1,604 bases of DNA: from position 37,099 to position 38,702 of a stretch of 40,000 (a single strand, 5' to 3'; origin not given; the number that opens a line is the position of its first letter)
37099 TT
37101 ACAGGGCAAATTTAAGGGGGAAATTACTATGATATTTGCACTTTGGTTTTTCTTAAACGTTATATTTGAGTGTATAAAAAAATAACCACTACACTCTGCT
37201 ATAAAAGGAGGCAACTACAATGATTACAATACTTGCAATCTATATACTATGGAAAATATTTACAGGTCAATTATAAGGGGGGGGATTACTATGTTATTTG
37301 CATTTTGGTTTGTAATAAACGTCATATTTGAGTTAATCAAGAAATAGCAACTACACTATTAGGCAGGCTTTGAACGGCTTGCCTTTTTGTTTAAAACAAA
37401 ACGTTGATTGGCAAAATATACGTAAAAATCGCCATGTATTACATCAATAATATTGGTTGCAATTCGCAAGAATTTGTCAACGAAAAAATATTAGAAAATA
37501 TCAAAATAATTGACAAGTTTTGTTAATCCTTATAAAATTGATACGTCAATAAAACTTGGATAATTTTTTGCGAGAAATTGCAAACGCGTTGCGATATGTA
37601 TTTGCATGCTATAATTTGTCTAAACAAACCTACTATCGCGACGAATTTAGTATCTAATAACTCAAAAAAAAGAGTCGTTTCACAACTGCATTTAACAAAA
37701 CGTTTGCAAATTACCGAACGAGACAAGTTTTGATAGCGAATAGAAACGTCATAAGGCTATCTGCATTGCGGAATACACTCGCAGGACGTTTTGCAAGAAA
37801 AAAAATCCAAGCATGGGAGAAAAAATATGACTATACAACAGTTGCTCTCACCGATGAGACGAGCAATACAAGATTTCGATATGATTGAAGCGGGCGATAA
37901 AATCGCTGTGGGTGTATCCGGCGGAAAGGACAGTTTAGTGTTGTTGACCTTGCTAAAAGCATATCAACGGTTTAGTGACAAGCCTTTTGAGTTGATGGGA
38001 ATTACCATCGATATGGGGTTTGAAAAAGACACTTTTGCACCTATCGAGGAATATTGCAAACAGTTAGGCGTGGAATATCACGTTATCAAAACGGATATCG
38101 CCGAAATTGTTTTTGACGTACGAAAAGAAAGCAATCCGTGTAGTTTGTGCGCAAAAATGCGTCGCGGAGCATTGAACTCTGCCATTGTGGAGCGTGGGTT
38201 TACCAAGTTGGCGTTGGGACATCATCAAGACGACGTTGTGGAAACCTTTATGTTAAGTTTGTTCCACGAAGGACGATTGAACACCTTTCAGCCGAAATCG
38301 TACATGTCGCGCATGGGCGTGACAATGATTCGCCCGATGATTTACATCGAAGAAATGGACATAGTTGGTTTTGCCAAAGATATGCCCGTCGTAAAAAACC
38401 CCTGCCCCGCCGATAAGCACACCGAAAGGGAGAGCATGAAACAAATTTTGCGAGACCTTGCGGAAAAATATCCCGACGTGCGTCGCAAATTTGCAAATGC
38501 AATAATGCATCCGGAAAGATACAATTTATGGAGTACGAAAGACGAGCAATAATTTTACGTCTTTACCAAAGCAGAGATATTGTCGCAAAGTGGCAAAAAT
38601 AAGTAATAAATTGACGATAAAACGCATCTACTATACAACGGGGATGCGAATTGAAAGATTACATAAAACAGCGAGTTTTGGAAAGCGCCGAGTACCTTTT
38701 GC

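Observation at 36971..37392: Unannotated tandem a-b-a-b array of four 18-codon hydrophobic micro-ORFs with its own promoter, SDs and terminator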

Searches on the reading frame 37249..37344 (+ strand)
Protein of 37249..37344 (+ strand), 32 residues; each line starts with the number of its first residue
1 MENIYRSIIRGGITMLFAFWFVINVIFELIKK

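Call 97: list_cluster_members(proteins=[window:37249-37344:+, window:37233-37328:+])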
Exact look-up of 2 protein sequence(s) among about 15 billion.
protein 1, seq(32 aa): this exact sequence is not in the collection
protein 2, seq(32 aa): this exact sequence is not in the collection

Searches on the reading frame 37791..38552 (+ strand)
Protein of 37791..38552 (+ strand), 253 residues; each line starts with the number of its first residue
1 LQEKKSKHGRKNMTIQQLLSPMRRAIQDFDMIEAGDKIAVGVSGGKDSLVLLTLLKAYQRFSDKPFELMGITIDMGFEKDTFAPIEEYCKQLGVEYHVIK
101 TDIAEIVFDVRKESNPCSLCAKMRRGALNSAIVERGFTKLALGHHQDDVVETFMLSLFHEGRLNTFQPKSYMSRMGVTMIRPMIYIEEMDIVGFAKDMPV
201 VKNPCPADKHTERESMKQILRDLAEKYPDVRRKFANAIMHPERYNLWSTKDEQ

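Call 7: search_protein_families(library=pfam, proteins=[window:37791-38552:+], max_evalue=0.01)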
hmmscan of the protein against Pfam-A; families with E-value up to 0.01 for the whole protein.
window:37791-38552:+ (253 aa): 2 families
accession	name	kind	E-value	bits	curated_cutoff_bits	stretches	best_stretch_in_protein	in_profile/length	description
PF01171.26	ATP_bind_3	-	2.1e-19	70.4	27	1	37-197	1-158/182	PP-loop family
PF03054.22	tRNA_Me_trans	-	0.0059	16.7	20.6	0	37-146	2-128/202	tRNA methyl transferase HUP domain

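Call 9: find_encoding_contigs(protein=window:37827-38549:+, flank=6000, max_places=10)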
Protein window:37827-38549:+ (241 aa): no gene with exactly this product is on record in the collection.

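Call 10: find_homologous_proteins(query=window:37827-38549:+, max_evalue=1e-20)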
Query window:37827-38549:+ (241 aa): 8000 proteins with E <= 1e-20 among 8000 candidates; the best 120 are listed.
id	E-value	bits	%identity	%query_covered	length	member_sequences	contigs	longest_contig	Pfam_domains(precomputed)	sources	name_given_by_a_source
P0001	1.3e-149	514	93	100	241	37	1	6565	PF01171.27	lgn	-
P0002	1.7e-145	501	90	100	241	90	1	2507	PF01171.27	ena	-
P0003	6.4e-141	486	91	97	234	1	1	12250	PF01171.27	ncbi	-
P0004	5.5e-134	463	85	99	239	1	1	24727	PF01171.27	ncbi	-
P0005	2.3e-124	432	80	98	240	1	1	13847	PF01171.27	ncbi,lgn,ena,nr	ncbi:MAG: tRNA 2-thiocytidine biosynthesis protein TtcA [Clostridia bacterium]|nr:tRNA 2-thiocytidin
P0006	2.4e-124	432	75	100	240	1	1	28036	PF01171.27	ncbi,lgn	-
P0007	1.6e-123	429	75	100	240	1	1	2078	PF01171.27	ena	-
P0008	1.9e-123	429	77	98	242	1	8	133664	PF01171.27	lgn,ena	-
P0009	3.0e-123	428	79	98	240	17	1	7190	PF01171.27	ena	-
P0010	8.8e-122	423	76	100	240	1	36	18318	PF01171.27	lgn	-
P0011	1.2e-121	423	75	100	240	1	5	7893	PF01171.27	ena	-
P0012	3.8e-121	421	75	100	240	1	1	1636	PF01171.27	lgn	-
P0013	4.0e-121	421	78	98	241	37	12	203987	PF01171.27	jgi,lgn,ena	-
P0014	6.9e-121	420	78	98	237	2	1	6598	PF01171.27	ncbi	-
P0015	8.3e-121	420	73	100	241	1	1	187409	PF01171.27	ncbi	-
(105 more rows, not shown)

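Call 11: find_encoding_contigs(protein=P0001, flank=4000, max_places=3)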
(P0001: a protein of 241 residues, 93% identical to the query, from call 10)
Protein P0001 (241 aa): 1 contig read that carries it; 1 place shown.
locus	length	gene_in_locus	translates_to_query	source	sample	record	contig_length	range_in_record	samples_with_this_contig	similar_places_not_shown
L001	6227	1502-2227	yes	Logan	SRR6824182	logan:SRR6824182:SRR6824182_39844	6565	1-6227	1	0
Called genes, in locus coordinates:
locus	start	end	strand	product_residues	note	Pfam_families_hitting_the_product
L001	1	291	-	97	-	?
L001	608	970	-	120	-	PF01475:FUR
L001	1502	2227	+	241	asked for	PF01171:ATP_bind_3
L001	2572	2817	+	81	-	PF12116:SpoIIID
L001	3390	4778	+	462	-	PF28494:GlyRS_ins_1 (faint), PF00587:tRNA-synt_2b, PF03129:HGTP_anticodon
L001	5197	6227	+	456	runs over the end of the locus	?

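Call 12: find_encoding_contigs(protein=P0003, flank=4000, max_places=3)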
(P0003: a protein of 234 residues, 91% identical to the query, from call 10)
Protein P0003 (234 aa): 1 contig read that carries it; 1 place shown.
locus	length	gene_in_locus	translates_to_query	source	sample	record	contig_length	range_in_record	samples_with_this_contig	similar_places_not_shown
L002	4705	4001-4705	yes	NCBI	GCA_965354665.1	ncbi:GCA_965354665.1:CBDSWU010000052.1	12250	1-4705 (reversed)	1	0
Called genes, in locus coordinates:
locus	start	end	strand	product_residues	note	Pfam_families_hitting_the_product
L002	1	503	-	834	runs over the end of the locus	PF00753:Lactamase_B (faint), PF07523:Big_3 (faint)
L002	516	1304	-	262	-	PF01734:Patatin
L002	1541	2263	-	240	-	-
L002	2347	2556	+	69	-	PF13560:HTH_31, PF12844:HTH_19, PF01381:HTH_3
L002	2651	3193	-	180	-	PF21349:RUBY_RBDX, PF02915:Rubrerythrin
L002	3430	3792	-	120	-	PF01475:FUR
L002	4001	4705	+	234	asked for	PF01171:ATP_bind_3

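Call 13: find_encoding_contigs(protein=P0004, flank=4000, max_places=3)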
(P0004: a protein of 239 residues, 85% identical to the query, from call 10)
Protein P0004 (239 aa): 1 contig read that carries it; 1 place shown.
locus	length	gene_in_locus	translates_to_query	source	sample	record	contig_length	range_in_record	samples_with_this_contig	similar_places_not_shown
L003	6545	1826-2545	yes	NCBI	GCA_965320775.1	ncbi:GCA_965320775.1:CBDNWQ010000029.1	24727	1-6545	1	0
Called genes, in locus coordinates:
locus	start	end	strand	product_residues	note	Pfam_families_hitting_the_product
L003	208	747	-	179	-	PF21349:RUBY_RBDX, PF02915:Rubrerythrin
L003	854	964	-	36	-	PF21349:RUBY_RBDX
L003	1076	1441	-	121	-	PF01475:FUR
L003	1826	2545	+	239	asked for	PF01171:ATP_bind_3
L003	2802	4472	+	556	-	-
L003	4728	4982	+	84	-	PF12116:SpoIIID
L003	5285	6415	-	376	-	-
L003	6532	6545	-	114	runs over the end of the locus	PF16277:DUF4926 (weak)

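Call 34: find_encoding_contigs(protein=P0005, flank=3500, max_places=3)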
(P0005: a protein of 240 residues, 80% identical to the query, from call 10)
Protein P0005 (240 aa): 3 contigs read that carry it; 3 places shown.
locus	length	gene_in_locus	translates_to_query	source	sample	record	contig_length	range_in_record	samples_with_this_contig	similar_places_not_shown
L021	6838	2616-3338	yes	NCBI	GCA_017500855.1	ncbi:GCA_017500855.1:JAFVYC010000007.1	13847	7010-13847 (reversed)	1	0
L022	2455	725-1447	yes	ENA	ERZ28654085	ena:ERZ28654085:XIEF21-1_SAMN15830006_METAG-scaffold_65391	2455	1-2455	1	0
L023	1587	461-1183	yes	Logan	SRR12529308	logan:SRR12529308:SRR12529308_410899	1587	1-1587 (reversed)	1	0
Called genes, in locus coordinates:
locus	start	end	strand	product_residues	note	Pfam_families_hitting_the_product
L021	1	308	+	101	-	?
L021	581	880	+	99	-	PF06961:DUF1294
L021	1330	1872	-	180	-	PF21349:RUBY_RBDX, PF02915:Rubrerythrin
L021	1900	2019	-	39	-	PF21349:RUBY_RBDX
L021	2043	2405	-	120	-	PF01475:FUR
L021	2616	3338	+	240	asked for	PF01171:ATP_bind_3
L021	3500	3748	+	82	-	PF12116:SpoIIID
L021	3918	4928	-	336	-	PF10974:DUF2804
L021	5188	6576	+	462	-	PF28494:GlyRS_ins_1 (faint), PF00587:tRNA-synt_2b, PF03129:HGTP_anticodon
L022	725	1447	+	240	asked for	PF01171:ATP_bind_3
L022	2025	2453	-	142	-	?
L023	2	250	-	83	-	?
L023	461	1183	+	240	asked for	PF01171:ATP_bind_3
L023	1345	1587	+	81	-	?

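Call 35: find_encoding_contigs(protein=P0013, flank=3500, max_places=4)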
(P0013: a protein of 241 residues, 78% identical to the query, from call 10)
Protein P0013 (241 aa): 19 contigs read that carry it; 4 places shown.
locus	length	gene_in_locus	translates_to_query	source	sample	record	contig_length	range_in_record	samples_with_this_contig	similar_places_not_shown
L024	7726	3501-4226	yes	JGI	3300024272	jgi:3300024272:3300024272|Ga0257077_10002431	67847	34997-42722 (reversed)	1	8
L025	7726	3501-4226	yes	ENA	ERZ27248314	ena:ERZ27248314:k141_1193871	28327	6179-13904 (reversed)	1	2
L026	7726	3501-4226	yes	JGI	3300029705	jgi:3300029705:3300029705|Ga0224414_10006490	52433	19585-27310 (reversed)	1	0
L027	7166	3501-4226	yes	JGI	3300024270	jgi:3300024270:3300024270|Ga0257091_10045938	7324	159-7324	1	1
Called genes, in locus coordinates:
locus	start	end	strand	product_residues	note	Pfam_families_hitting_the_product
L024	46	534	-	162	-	-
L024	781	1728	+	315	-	-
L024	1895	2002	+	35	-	-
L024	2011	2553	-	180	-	PF21349:RUBY_RBDX, PF02915:Rubrerythrin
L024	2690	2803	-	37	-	PF21349:RUBY_RBDX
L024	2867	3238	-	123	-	PF01475:FUR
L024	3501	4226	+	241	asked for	PF01171:ATP_bind_3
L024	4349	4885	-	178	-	PF18927:CrtO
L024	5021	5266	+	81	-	PF12116:SpoIIID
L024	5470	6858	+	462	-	PF28494:GlyRS_ins_1 (faint), PF00587:tRNA-synt_2b, PF03129:HGTP_anticodon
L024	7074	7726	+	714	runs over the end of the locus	PF09371:Tex_N, PF22706:Tex_central_region, PF14639:YqgF (weak), PF16921:Tex_YqgF, PF14635:HHH_7, PF12836:HHH_3, PF17674:HHH_9, PF00575:S1, +1 more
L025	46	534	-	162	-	-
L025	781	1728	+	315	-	-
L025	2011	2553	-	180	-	PF21349:RUBY_RBDX, PF02915:Rubrerythrin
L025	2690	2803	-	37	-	PF21349:RUBY_RBDX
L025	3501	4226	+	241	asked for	PF01171:ATP_bind_3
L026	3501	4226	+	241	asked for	PF01171:ATP_bind_3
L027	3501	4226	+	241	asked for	PF01171:ATP_bind_3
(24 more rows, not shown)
